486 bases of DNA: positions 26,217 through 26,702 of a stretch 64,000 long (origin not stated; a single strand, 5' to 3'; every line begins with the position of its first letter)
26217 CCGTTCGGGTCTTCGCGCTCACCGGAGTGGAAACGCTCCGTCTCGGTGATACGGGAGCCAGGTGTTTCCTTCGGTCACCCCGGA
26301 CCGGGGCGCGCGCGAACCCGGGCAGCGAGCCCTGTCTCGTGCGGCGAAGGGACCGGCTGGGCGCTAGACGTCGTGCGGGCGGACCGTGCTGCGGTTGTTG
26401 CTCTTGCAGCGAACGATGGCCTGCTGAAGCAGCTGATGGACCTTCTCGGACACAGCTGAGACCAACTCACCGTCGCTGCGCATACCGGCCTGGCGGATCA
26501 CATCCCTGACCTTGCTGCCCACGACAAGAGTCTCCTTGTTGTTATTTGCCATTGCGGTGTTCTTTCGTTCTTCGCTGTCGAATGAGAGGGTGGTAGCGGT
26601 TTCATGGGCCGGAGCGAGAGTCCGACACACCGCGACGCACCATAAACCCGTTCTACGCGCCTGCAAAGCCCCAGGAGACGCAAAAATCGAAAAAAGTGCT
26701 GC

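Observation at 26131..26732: Small histone-fold (DUF1931-like) gene in a low-GC island bounded by a strong hairpin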

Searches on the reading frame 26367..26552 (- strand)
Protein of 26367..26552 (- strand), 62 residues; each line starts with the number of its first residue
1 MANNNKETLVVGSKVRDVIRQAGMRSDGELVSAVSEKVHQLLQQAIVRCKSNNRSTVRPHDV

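Call 3: search_protein_families(library=pfam, proteins=[window:26367-26552:-], max_evalue=1)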
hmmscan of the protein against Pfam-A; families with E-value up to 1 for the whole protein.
seq(62 aa): 4 families
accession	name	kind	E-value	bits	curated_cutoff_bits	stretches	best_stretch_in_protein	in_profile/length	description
PF19121.6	DUF5805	-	0.0029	18.4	28.5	1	5-54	8-57/67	Family of unknown function (DUF5805)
PF00808.29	CBFD_NFYB_HMF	-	0.0071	17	21.4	1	30-62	29-61/65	Histone-like transcription factor (CBF/NF-Y) and archaeal histone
PF09123.17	DUF1931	-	0.062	13.9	21.8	1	31-62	22-53/138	Domain of unknown function (DUF1931)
PF02260.25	FATC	-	0.18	12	25.3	0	34-45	4-15/32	FATC domain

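Call 4: search_solved_structures(query=window:26367-26552:-, max_evalue=10, show_alignments=4)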
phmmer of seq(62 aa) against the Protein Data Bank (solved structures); distinct sequences matched with E-value up to 10: 5.
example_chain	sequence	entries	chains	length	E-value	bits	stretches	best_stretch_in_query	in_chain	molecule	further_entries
9qt0_A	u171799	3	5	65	3.5e-11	45.7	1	3-61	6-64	DUF1931 domain-containing protein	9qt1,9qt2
8cmp_A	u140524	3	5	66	0.00014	25.2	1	6-62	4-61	CBFD_NFYB_HMF domain-containing protein | Transcription factor CBF/NF-Y/archaeal histone domain-containing protein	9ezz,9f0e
8fvx_A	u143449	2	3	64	0.00018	24.8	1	7-62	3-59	CBFD_NFYB_HMF domain-containing protein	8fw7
9f2c_A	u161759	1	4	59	0.14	15.8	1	9-58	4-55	hypothetical protein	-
4qts_C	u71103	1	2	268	0.47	14.2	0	4-61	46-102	CRISPR type III-associated RAMP protein Csm3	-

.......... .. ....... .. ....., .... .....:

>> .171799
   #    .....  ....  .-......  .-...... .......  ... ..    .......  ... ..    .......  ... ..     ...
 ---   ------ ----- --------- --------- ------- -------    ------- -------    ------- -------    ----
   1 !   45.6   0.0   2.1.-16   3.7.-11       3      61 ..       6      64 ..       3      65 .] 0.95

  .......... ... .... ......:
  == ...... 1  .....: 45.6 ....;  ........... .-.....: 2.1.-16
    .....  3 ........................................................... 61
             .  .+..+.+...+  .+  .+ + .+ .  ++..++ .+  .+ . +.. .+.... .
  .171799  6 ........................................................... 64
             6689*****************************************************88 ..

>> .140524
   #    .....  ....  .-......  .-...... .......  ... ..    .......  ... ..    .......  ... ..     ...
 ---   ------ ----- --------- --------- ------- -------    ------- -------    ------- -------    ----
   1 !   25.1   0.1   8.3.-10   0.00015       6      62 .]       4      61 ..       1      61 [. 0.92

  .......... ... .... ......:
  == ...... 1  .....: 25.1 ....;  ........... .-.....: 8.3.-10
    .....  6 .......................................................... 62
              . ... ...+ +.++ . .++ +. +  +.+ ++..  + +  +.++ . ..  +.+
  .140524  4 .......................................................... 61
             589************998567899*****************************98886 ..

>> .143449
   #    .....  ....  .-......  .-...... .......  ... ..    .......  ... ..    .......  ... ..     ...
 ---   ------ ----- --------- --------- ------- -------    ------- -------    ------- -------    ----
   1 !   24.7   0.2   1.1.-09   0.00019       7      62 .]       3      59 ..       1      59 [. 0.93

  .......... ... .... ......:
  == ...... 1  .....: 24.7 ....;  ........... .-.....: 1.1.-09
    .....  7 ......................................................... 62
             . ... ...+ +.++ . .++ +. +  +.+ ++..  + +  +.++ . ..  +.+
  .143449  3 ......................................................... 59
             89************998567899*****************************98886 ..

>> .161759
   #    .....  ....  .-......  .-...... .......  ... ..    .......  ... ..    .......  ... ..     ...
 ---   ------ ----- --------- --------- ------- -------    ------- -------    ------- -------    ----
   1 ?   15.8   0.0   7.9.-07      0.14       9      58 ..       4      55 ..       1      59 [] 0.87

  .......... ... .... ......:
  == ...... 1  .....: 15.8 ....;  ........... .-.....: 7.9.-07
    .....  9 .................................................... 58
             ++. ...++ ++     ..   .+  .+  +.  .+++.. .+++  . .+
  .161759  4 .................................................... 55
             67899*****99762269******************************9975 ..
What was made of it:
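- On Bacterial dimer histones (HBb type): The score to HBb is 25 bits against 45.7 bits to HLp (call 4).
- phmmer against the PDB gives HLp 9qt0 at E 3.5e-11 and HBb at 1.4e-4 (call 4). HBb has E and D at those positions (call 4 alignment).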

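Call 6: find_homologous_proteins(query=window:26367-26552:-)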
Query seq(62 aa) (62 aa): 90 proteins with E <= 0.001 among 91 candidates.
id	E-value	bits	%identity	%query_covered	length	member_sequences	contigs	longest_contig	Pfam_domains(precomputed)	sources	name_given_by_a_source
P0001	1.3e-24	102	84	100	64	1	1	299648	-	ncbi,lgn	-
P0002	7.5e-23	96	77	92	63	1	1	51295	-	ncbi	-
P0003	1.7e-21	92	74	100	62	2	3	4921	-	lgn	-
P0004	3.3e-21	91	75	92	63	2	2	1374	-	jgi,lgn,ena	-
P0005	3.3e-21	91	72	98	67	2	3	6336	-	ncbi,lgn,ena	-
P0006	4.4e-21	91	75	100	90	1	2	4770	-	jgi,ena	jgi:hypothetical protein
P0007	4.9e-21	90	72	98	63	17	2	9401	-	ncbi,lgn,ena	-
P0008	6.7e-21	90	71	100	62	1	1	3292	-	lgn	-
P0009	9.2e-21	90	69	98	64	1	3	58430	-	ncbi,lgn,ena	ncbi:MAG: hypothetical protein V3V08_22350 [Nannocystaceae bacterium]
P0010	9.3e-21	90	77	92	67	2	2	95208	-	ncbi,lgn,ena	-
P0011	1.1e-20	89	74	98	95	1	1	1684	-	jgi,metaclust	metaclust:\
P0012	1.1e-20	89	74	100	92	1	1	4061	-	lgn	-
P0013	1.1e-20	89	72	98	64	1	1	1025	-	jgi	jgi:hypothetical protein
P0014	1.1e-20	89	73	100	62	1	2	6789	-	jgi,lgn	-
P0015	1.4e-20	89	72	100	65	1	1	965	-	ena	-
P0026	3.5e-20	88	68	100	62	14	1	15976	-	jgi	jgi:histone H3/H4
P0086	1.5e-15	73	58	100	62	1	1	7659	-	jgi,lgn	jgi:histone H3/H4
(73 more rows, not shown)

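Call 14: find_related_loci(query=A1, collection=genome_contigs, flank=4000)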
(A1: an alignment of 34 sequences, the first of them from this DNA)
Query A1 (62 aa) in genome_contigs; peptide patterns used: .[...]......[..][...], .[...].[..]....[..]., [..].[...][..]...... (x = any residue, [..] = any of these).
235 stretches matched a pattern; 182 encode a relative of the query (tblastn E <= 1e-3); the best 80 are kept; 80 distinct loci.
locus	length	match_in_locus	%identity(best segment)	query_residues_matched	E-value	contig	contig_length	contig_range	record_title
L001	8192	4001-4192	84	1-62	4e-30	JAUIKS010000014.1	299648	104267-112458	MAG: Polyangia bacterium isolate Co_bin.371 NODE_360_length_299648_cov_2.942652, whole genome shotgun sequence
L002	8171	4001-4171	77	6-62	5e-28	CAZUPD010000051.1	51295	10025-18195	MAG TPA_asm: uncultured Nannocystaceae bacterium isolate SRP334346_co1_110 genome assembly, contig: NODE_750_length_5129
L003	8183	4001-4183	74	2-62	2e-27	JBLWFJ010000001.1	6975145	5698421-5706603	Nannocystaceae bacterium ST9 contig_1_pilon, whole genome shotgun sequence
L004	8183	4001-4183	74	2-62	4e-27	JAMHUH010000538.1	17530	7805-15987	MAG: Nannocystaceae bacterium isolate ST_AS_metabat.41 k201_33611, whole genome shotgun sequence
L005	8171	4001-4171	75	6-62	4e-27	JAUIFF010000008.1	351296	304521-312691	MAG: Polyangia bacterium isolate 8_bin.71 NODE_58_length_351296_cov_8.159052, whole genome shotgun sequence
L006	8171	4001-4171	77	6-62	5e-27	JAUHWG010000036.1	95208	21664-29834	MAG: Polyangia bacterium isolate 2_bin.15 NODE_282_length_95208_cov_7.724530, whole genome shotgun sequence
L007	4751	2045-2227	72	2-62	8e-27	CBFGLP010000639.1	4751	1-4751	MAG TPA_asm: uncultured Myxococcales bacterium isolate SRR25737861_metabat2_1 genome assembly, contig: ERZ27251247.33020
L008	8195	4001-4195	72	1-62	1e-26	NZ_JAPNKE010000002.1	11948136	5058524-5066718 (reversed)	Nannocystis pusilla strain Na p29 contig_2, whole genome shotgun sequence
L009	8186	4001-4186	71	1-62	2e-26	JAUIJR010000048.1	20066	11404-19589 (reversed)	MAG: Polyangia bacterium isolate Co_bin.322 NODE_15109_length_20066_cov_1.402829, whole genome shotgun sequence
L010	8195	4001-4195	72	1-62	2e-26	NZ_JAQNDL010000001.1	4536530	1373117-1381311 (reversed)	Nannocystis bainbridge strain BB15-2 000000Farrow, whole genome shotgun sequence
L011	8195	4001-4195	72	1-62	2e-26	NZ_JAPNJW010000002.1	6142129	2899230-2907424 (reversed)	Nannocystis sp. RBIL2 ctg.s1.000001F, whole genome shotgun sequence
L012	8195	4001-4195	72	1-62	2e-26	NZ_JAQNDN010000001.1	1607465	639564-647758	Nannocystis radixulma strain NCELM 000000Farrow, whole genome shotgun sequence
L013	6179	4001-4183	72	2-62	1e-26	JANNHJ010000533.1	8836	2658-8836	MAG: Myxococcales bacterium isolate SOY_6_C_metabat_27 SOY_6_C_k141_3368441, whole genome shotgun sequence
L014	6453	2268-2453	69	1-62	2e-26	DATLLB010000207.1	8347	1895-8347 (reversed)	MAG TPA_asm: Enhygromyxa sp. isolate SMAG_U13737 k141_1837627, whole genome shotgun sequence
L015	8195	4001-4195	72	1-62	1e-26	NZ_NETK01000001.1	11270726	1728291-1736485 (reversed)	Nannocystis exedens strain DSM 71 utg0, whole genome shotgun sequence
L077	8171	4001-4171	67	6-62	4e-22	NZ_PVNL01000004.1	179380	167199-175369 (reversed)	Enhygromyxa salina strain SWB007 ENSA7_contig000004, whole genome shotgun sequence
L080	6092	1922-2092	65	6-62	9e-22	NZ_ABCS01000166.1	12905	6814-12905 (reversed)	Plesiocystis pacifica SIR-1 1103186006159, whole genome shotgun sequence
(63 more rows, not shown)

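Call 21: predict_structure(alignment_id=A1)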
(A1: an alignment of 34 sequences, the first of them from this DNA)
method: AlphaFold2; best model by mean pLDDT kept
length: 62 residues; sequences in the alignment: 34
mean_pLDDT: 84.6   pTM: 0.57
mean pLDDT of the five models: 84.6, 83.4, 83.1, 82.0, 74.6
residues with pLDDT >= 90: 33; 70-90: 20; 50-70: 6; < 50: 3
segments of 3 or more residues with pLDDT < 50: 1-3
pLDDT, mean of each block of 10 residues (from residue 1): 57 88 88 90 94 92 87
secondary structure, 60 per line:
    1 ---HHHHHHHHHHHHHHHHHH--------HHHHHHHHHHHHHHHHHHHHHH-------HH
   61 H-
elements in order: H4-21 H30-51
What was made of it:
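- On Histone-fold superfamily: The AF2 model (pLDDT 84.6) has H4-21, H30-51 and a short helix at 59-61 (call 21).
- On Archaeal nucleosomal histones / CBFD_NFYB_HMF (PF00808): Alpha3 is truncated (call 21).
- The AF2 model has pLDDT 84.6, with helices 4-21 and 30-51 and a short alpha3 at 59-61 (call 21).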

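Call 25: fold_search(model_id=the predicted structure, library=pdb)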
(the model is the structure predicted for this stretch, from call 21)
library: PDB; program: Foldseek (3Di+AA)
matches with E <= 10: 1033; with E <= 0.001: 1
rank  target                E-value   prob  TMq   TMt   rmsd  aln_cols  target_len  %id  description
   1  9qt0_A                2.7e-04  1.00  0.78  0.85   1.6        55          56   42  DNA-binding bacterial histone HLp from Leptospira perolatii (released 2025-12-24)
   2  9qt1_A                1.1e-03  1.00  0.77  0.83   1.6        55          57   42  Bacterial histone HLp from Leptospira perolatii bound to DNA (released 2025-12-24)
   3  9ezz_B                5.3e-03  1.00  0.78  0.78   2.0        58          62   33  Bacterial histone protein HBb from Bdellovibrio bacteriovorus bound to DNA (released 2024-06-26)
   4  9f0e_A                8.9e-03  1.00  0.76  0.80   1.7        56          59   32  Bacterial histone protein HBb from Bdellovibrio bacteriovorus bound to DNA (released 2024-06-26)
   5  9ezz_A                9.5e-03  1.00  0.77  0.79   1.7        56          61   32  Bacterial histone protein HBb from Bdellovibrio bacteriovorus bound to DNA (released 2024-06-26)
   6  8fvx                  1.2e-02  1.00  0.77  0.76   1.7        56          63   32  Histone from Bdellovibrio bacteriovorus (released 2023-08-30)
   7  9f2c_A                1.2e-02  1.00  0.74  0.79   1.4        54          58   30  Archaeal histone protein HTkC from Thermococcus kodakarensis (released 2024-10-02)
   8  8cmp                  1.7e-02  1.00  0.76  0.80   1.7        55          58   33  DNA-binding bacterial histone protein HBB from Bdellovibrio bacteriovorus (released 2024-03-06)
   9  9f2c_B                2.2e-02  1.00  0.73  0.79   1.5        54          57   30  Archaeal histone protein HTkC from Thermococcus kodakarensis (released 2024-10-02)
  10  6hqa_E                1.9e-01  0.93  0.63  0.14   2.4        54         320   20  Molecular structure of promoter-bound yeast TFIID (released 2018-11-21)
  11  5zbx_E                1.9e-01  0.91  0.59  0.40   3.3        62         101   19  The crystal structure of the nucleosome containing histone H3.1 CATD(V76Q, K77D) (released 2019-02-13)
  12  4csr_A                1.9e-01  0.90  0.55  0.41   4.2        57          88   23  High resolution crystal structure of the histone fold dimer (NF-YB)-(NF-YC) (released 2015-03-18)
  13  3nqu_B                2.0e-01  0.94  0.59  0.55   2.5        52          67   19  Crystal structure of partially trypsinized (CENP-A/H4)2 heterotetramer (released 2010-08-25)
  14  4h9s_C                2.0e-01  0.91  0.55  0.48   3.3        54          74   17  Complex structure 6 of DAXX/H3.3(sub7)/H4 (released 2012-10-17)
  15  7ah8_C                2.0e-01  0.82  0.51  0.38   3.8        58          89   22  NF-Y bound to suramin inhibitor (released 2021-08-04)
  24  5c3i_C                2.7e-01  0.90  0.59  0.48   2.6        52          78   19  Crystal structure of the quaternary complex of histone H3-H4 heterodimer with chaperone ASF1 and the replicative helic (released 2015-07-29)
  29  3nqj_B                2.9e-01  0.93  0.62  0.57   2.4        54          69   20  Crystal structure of (CENP-A/H4)2 heterotetramer (released 2010-08-25)
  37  2yfw_H                3.4e-01  0.92  0.63  0.51   2.2        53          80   23  Heterotetramer structure of Kluyveromyces lactis Cse4,H4 (released 2011-05-25)
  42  1aoi_F                3.6e-01  0.85  0.67  0.51   3.1        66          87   18  COMPLEX BETWEEN NUCLEOSOME CORE PARTICLE (H3,H4,H2A,H2B) AND 146 BP LONG DNA FRAGMENT (released 1998-09-30)
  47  2yfv_B                3.9e-01  0.87  0.61  0.53   2.4        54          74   20  The heterotrimeric complex of Kluyveromyces lactis Scm3, Cse4 and H4 (released 2011-05-25)
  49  3c1b_F                3.9e-01  0.85  0.67  0.51   3.1        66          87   18  The effect of H3 K79 dimethylation and H4 K20 trimethylation on nucleosome and chromatin structure (released 2008-10-07)
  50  5bs7_D                3.9e-01  0.84  0.58  0.54   2.7        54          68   18  Structure of histone H3/H4 in complex with Spt2 (released 2015-07-08)
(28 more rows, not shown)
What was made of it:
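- On Histone-fold superfamily: All of the best 50 Foldseek PDB matches listed (of 1033 with E <= 10) are histone-fold chains (call 25).
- Closest known: HBb/Bd0055, bacterial dimer histone of Bdellovibrio bacteriovorus. Same: TM is about 0.77 (call 25).
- Foldseek ranks HLp first (TM 0.78/0.85, rmsd 1.6 A, 42% identity), then HBb and HTkC, then eukaryotic histone folds (call 25).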

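Call 31: search_solved_structures(query=A1, max_evalue=1)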
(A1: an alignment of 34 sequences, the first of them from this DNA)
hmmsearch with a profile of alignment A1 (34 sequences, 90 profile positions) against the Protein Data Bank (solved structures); distinct sequences matched with E-value up to 1: 8.
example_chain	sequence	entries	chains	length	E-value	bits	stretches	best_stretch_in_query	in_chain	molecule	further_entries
9qt0_A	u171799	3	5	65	2.8e-15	59.3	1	28-89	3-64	DUF1931 domain-containing protein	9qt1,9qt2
8cmp_A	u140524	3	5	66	2.1e-06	30.8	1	34-89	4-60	CBFD_NFYB_HMF domain-containing protein | Transcription factor CBF/NF-Y/archaeal histone domain-containing protein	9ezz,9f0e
8fvx_A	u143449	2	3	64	2.6e-06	30.5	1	35-89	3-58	CBFD_NFYB_HMF domain-containing protein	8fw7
9f2c_A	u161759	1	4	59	4.1e-06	29.9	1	37-85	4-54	hypothetical protein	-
5wlc_LJ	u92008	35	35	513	0.18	15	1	27-61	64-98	Utp15 | U3 small nucleolar RNA-associated protein 15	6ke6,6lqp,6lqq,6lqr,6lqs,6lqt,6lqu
5i8l_A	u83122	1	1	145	0.31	14.3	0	60-72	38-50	Lysozyme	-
1t11_A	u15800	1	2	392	0.42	13.8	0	23-62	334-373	Trigger factor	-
1w26_A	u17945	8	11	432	0.82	12.9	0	19-62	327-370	TRIGGER FACTOR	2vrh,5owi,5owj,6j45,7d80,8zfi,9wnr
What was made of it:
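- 26364..26552 (-): Coding sequence of the 62-aa FtF-type alpha3 histone, stop codon included (6.9 kDa, pI 10.0). PDB and Foldseek matches to HLp, HBb and HTkC (calls 4, 25, 31).
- Closest known: HLp, FtF alpha3 histone of Leptospira perolatii. Same: It is the best sequence and structure match (calls 4, 25, 31).
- The family profile gives HLp 2.8e-15, HBb 2e-6 and HTkC 4e-6 (call 31). HBb is the second-best sequence and structure match (calls 4, 25, 31).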

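Call 39: search_protein_families(library=ncbifam, proteins=[window:26367-26552:-], max_evalue=0.01)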
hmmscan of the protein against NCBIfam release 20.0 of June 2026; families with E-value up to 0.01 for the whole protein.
seq(62 aa): 0 families

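Call 41: search_protein_families(library=pfam, proteins=[L077:4383-5768:-, L077:2367-3200:-, L077:1070-2341:-], max_evalue=0.00001)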
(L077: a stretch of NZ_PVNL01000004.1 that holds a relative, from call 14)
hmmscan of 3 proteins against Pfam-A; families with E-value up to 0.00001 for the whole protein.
L077:4383-5768:- (462 aa): 2 families
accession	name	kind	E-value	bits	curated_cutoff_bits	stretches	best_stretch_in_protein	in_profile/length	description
PF00091.31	Tubulin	-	5.9e-49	167.4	33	1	15-174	1-188/190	Tubulin/FtsZ family, GTPase domain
PF12327.13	FtsZ_C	-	2.3e-32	111.6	27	1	224-319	1-95/95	FtsZ family, C-terminal domain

L077:2367-3200:- (278 aa): 2 families
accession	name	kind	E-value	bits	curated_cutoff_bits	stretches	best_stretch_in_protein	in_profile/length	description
PF08478.15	POTRA_1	-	1.6e-14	54.4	23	1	28-84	13-69/69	POTRA domain, FtsQ-type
PF03799.20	FtsQ_DivIB_C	-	9.1e-13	49.5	21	1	93-199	7-103/114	Cell division protein FtsQ/DivIB, C-terminal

L077:1070-2341:- (424 aa): 4 families
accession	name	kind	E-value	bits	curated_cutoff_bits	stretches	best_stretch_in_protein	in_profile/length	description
PF14450.12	FtsA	-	4.1e-45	153.7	31.8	2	205-383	1-127/127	Cell division protein FtsA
PF02491.25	SHS2_FTSA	-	6e-29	100.7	25.4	1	83-160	1-79/79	SHS2 domain inserted in FTSA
PF06723.19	MreB_Mbl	-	7.1e-15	55.1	27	1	167-349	110-303/327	MreB/Mbl protein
PF11104.14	PilM_2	-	7.7e-11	41.9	27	1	163-259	135-237/340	Type IV pilus assembly protein PilM;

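Call 49: search_protein_representatives(protein=window:26367-26552:-)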
Query: 62 residues. Proteins with E-value up to 0.001 (for the whole library): 308; up to 1e-10: 34; up to 1e-30: 1. The best 150 are listed.
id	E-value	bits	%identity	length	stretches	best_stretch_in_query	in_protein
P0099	2.1e-33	127.4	59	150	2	5-61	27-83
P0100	5.2e-24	98.1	58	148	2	2-61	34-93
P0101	1.6e-22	93.5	62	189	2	5-62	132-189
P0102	2.8e-22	92.7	50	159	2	4-61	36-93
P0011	3.4e-21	89.4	74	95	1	2-62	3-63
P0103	3.3e-20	86.3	71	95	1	4-62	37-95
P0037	3.8e-20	86.1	76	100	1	5-62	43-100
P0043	5.9e-20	85.5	76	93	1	5-62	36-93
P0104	8.8e-20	85.0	49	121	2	12-62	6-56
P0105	2.7e-19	83.4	47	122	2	7-61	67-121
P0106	5.3e-17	76.3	59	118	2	2-62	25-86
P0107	2.0e-16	74.5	62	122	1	5-62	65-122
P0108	2.0e-16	74.5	41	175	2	4-61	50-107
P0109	3.2e-16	73.9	45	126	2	7-61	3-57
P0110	7.8e-16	72.7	58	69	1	4-62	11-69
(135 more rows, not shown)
